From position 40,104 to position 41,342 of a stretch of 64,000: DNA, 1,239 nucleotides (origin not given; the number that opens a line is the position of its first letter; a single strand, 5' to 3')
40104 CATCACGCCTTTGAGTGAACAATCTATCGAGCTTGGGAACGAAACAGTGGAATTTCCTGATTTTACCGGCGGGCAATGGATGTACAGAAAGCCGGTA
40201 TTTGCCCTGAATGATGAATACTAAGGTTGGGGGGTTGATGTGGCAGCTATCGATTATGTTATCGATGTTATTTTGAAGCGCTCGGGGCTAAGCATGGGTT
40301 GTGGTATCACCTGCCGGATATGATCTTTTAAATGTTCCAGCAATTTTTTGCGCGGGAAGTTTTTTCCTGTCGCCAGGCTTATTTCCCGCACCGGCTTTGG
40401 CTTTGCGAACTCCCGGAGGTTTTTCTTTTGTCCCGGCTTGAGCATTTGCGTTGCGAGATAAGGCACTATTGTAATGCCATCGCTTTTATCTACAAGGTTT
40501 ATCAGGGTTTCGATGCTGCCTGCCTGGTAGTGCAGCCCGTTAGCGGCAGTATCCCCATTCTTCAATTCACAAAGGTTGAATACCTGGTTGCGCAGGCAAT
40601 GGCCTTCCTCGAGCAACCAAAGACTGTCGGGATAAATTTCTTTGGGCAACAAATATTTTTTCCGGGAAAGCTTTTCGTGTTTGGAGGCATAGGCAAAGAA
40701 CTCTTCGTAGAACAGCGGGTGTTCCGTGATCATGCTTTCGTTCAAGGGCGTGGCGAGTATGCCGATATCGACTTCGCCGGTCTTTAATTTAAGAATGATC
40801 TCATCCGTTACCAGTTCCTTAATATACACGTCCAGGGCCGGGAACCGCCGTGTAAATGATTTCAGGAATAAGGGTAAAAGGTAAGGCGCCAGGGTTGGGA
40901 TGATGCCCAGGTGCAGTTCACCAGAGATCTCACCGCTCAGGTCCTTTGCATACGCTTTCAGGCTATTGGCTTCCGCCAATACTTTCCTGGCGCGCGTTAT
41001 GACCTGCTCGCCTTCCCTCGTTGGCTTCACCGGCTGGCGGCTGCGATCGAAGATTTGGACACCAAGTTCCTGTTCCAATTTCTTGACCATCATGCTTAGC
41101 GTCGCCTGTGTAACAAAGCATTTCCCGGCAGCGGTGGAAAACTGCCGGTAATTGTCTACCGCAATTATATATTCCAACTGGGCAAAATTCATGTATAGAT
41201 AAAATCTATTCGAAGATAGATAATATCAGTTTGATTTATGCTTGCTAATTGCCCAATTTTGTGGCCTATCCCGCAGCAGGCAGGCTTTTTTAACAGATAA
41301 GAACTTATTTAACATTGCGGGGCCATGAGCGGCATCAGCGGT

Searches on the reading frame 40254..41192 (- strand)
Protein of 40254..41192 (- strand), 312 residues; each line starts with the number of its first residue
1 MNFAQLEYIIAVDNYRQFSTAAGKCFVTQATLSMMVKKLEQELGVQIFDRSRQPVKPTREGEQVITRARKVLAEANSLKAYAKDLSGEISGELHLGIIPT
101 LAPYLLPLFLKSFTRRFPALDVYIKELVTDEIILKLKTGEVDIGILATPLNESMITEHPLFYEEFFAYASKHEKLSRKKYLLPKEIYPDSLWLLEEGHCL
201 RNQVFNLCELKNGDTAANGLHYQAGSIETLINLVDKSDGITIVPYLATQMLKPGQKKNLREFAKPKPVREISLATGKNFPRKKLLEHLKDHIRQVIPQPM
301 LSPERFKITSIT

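Call 6: search_protein_families(library=pfam, proteins=[window:40254-41192:-], max_evalue=0.001)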
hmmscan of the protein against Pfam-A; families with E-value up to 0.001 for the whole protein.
window:40254-41192:- (312 aa): 2 families
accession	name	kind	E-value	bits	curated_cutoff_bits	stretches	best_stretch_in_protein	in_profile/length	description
PF03466.25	LysR_substrate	-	9.2e-32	110.6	28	1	87-295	2-207/209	LysR substrate binding domain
PF00126.33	HTH_1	-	3.1e-17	62.7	26.6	1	4-62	2-60/60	Bacterial regulatory helix-turn-helix protein, lysR family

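Call 7: search_protein_families(library=ncbifam, proteins=[window:40254-41192:-], max_evalue=0.001)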
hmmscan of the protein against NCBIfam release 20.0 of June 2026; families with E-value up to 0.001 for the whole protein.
window:40254-41192:- (312 aa): 51 families (the best 25 are shown)
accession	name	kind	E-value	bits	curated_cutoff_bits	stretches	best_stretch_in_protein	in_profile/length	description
NF008361.0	PRK11151.1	equivalog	5.9e-64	216.2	329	1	1-298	1-295/305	DNA-binding transcriptional regulator OxyR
NF050018.1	StrsTransRegOxyRFcella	equivalog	5.2e-57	193.5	500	1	1-292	1-285/289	oxidative stress transcriptional regulator OxyR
NF040786.1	LysR_Sec_metab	equivalog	5.6e-42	143.8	250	1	1-295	1-297/298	selenium metabolism-associated LysR family transcriptional regulator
NF008416.0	PRK11242.1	equivalog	2.3e-39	135.5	277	1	4-248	4-246/300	transcriptional regulator CynR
NF047520.1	trans_act_CidR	equivalog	4.8e-34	117.9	415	1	1-253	1-250/292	cidABC operon transcriptional activator CidR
NF053705.1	TransRegGltCGpos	equivalog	4.5e-32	111.5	350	1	1-275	1-272/300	glutamate biosynthesis transcriptional regulator GltC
NF045775.1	acetoin_reg_AlsR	exception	1.2e-31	110.3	430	1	1-251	1-250/290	acetoin biosynthesis transcriptional regulator AlsR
NF007385.0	PRK09906.1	equivalog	3.8e-26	91.9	356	1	1-251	1-249/296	DNA-binding transcriptional regulator HcaR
NF009326.0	PRK12681.1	equivalog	2.2e-22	79.9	436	1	1-147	1-149/324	HTH-type transcriptional regulator CysB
NF007439.0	PRK09986.1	equivalog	8.3e-22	77.9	290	1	5-254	11-260/296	LysR family transcriptional regulator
NF009327.0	PRK12684.1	subfamily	1e-21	77.5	402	1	1-150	1-152/313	CysB family HTH-type transcriptional regulator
TIGR03339.1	phn_lysR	subfamily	3.1e-21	75.9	341.1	1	11-244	7-234/279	aminoethylphosphonate catabolism associated LysR family transcriptional regulator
NF052633.1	LysR_TF_PsrA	exception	1.1e-20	73.8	540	1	10-248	14-249/297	L-proline-binding transcription factor PsrA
NF009325.0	PRK12680.1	equivalog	1.8e-20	73.5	482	1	1-151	1-153/327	LysR family transcriptional regulator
NF008722.0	PRK11716.1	equivalog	3.4e-20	72.2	246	1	1-152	1-152/293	HTH-type transcriptional activator IlvY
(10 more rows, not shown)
